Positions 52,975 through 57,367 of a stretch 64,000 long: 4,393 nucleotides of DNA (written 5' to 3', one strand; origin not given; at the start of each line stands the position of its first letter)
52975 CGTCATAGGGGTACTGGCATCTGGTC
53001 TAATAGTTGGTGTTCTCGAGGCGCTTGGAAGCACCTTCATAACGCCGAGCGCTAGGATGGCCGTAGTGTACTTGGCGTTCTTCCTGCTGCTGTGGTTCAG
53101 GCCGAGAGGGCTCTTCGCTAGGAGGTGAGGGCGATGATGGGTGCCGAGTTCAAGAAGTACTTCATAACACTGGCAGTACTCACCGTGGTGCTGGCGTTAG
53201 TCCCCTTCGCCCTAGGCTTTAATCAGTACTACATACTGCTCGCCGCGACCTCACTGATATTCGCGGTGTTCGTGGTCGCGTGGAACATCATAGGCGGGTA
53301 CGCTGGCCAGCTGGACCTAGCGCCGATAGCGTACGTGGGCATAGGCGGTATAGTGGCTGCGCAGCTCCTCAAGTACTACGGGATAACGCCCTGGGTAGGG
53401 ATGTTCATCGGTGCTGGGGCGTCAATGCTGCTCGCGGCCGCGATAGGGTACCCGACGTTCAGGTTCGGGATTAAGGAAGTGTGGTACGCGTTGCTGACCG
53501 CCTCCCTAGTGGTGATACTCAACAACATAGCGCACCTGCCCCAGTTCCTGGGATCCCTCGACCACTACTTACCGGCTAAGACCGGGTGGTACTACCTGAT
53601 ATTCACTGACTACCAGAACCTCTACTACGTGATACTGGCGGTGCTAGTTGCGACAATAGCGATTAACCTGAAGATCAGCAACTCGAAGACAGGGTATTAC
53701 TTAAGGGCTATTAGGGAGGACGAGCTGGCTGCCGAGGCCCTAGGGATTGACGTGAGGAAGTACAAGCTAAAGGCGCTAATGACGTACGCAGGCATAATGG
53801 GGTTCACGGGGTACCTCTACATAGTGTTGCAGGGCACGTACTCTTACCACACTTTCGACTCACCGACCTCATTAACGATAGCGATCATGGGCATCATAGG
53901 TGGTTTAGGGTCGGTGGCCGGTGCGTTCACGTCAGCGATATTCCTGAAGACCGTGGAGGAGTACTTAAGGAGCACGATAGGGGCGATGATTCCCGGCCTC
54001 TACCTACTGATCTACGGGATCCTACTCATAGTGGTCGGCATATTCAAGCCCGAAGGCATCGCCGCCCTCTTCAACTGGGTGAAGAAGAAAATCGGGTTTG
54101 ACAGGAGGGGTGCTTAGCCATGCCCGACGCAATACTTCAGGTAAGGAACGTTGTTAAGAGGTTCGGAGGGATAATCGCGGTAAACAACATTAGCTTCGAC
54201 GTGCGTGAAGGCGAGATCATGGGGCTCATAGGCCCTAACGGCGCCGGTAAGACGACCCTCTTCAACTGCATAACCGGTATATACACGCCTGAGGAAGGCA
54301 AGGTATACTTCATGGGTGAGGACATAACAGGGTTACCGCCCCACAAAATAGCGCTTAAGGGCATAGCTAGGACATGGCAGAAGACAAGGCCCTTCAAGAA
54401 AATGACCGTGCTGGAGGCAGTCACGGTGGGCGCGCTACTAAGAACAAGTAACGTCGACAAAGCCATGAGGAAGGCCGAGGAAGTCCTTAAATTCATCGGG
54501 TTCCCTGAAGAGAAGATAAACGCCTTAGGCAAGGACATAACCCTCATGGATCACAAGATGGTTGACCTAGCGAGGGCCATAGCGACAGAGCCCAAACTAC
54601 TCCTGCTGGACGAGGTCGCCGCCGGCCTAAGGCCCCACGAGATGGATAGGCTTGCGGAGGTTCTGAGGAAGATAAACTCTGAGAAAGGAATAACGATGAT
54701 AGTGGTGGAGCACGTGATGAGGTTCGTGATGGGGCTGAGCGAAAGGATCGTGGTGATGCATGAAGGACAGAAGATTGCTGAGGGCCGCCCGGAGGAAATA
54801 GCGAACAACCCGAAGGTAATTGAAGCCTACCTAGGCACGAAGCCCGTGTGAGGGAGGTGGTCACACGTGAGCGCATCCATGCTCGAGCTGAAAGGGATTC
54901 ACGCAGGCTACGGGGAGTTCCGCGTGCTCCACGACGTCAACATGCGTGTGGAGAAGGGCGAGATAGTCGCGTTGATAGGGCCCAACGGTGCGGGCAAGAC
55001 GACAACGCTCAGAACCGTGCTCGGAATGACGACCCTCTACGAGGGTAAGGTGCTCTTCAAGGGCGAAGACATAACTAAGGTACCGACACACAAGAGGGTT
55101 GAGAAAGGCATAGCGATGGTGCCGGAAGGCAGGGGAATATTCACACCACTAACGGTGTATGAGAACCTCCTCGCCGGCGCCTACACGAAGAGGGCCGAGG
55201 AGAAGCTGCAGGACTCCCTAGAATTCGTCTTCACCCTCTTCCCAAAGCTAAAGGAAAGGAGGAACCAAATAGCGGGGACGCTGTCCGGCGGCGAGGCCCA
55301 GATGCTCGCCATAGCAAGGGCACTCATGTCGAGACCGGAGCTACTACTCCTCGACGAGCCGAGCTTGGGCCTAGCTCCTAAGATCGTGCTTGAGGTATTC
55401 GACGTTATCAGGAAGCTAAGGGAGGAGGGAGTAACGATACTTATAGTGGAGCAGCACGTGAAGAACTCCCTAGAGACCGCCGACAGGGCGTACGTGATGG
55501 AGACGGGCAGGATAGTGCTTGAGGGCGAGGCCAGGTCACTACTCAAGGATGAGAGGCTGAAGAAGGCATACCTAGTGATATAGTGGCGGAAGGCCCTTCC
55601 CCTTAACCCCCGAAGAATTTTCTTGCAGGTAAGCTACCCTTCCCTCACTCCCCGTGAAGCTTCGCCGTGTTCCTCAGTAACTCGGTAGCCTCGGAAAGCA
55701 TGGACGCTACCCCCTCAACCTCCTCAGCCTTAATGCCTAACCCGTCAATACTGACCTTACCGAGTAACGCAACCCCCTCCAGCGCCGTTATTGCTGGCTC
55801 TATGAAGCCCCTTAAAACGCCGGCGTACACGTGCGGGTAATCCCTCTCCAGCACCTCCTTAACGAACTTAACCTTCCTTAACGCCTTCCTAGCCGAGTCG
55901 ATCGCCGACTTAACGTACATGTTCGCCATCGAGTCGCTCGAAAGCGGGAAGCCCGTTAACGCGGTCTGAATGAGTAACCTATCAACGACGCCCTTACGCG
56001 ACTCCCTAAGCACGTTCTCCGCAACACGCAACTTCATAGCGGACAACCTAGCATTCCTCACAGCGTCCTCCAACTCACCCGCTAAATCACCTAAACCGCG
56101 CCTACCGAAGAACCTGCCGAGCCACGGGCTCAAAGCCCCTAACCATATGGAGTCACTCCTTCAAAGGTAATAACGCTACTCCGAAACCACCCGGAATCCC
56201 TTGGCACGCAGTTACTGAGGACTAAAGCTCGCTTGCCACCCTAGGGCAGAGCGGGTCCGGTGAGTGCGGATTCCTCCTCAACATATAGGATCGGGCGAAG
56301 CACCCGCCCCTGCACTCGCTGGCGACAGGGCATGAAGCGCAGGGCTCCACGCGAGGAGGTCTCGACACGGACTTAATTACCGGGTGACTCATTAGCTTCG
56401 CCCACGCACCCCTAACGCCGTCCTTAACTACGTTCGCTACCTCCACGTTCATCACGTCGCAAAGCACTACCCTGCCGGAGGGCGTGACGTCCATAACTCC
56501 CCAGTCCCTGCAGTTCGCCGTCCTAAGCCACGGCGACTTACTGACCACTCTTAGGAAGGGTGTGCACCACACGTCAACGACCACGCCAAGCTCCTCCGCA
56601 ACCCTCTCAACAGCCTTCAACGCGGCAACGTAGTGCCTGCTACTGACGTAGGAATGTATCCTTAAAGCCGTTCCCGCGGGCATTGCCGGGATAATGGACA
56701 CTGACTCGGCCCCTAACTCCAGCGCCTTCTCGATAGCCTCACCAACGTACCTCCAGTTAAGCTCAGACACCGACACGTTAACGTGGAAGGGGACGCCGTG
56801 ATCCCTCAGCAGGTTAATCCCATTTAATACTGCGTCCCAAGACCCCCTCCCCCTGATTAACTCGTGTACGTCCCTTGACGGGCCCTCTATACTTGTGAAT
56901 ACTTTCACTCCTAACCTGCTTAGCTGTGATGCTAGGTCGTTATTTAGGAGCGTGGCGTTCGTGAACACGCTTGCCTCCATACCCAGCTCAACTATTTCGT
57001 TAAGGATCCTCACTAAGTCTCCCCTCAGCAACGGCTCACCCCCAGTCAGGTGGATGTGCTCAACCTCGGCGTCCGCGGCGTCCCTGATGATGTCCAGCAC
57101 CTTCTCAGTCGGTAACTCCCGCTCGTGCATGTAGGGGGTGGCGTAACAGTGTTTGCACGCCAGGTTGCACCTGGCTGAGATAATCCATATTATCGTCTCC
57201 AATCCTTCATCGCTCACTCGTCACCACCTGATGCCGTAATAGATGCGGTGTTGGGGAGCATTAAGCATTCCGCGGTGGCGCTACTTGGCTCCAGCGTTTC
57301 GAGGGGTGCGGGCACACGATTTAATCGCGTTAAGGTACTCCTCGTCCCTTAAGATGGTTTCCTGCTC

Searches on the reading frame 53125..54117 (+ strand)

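Call 90: search_protein_families(library=pfam, proteins=[window:53125-54117:+])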
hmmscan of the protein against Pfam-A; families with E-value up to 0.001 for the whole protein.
window:53125-54117:+ (330 aa): 1 family
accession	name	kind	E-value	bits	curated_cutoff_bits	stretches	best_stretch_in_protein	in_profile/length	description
PF02653.21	BPD_transp_2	-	2.3e-32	112.7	26.8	1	39-304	5-268/269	Branched-chain amino acid transport system / permease component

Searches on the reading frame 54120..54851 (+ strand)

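Call 90: search_protein_families(library=pfam, proteins=[window:54120-54851:+])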
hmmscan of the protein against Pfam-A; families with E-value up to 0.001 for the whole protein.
window:54120-54851:+ (243 aa): 8 families
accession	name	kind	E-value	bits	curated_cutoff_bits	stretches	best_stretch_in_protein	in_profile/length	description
PF00005.33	ABC_tran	-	7.6e-28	98.3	25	1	21-166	1-135/137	ABC transporter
PF12399.14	BCA_ABC_TP_C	-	3.4e-13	49.3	25.5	1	217-240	1-24/27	Branched-chain amino acid ATP-binding cassette transporter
PF13304.12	AAA_21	-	5.4e-08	33.7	27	1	33-52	1-20/304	AAA domain, putative AbiEii toxin, Type IV TA system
PF02463.25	SMC_N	-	3.6e-05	23.7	40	0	160-217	161-216/220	RecF/RecN/SMC N terminal domain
PF13476.12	AAA_23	-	4.4e-05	24.6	27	1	23-53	12-41/201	AAA domain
PF13604.12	AAA_30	-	5.4e-05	23.4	27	1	32-184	19-114/191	AAA domain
PF13401.12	AAA_22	-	5.6e-05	23.9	27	1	32-196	6-121/130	AAA domain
PF13481.12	AAA_25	-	0.00063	19.9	27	0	137-199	121-190/195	AAA domain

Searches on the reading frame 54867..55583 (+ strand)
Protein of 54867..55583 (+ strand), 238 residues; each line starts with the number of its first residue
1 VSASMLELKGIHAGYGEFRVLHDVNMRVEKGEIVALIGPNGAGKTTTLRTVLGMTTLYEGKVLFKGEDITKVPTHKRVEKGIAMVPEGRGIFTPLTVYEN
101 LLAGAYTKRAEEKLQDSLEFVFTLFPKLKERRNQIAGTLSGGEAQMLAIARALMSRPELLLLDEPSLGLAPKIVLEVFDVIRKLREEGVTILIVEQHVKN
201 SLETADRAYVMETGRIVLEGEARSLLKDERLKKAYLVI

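Call 90: search_protein_families(library=pfam, proteins=[window:54867-55583:+])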
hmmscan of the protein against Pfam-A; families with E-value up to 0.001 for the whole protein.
window:54867-55583:+ (238 aa): 4 families
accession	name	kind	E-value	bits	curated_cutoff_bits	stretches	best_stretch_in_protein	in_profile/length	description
PF00005.33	ABC_tran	-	4.7e-34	118.4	25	1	21-166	1-136/137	ABC transporter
PF13304.12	AAA_21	-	5.1e-11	43.6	27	1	129-193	228-295/304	AAA domain, putative AbiEii toxin, Type IV TA system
PF02463.25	SMC_N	-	9.6e-05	22.3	40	0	31-52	24-48/220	RecF/RecN/SMC N terminal domain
PF13401.12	AAA_22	-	0.00069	20.4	27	0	31-111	5-64/130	AAA domain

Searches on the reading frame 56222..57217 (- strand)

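Call 90: search_protein_families(library=pfam, proteins=[window:56222-57217:-])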
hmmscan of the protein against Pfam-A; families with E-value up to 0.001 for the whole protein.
window:56222-57217:- (331 aa): 2 families
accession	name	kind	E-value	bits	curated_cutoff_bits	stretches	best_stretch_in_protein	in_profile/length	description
PF04055.27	Radical_SAM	-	1.8e-29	103.5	29.5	1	12-163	2-164/166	Radical SAM superfamily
PF13353.11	Fer4_12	-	3.3e-07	31.1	22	1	5-85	5-87/137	4Fe-4S single cluster domain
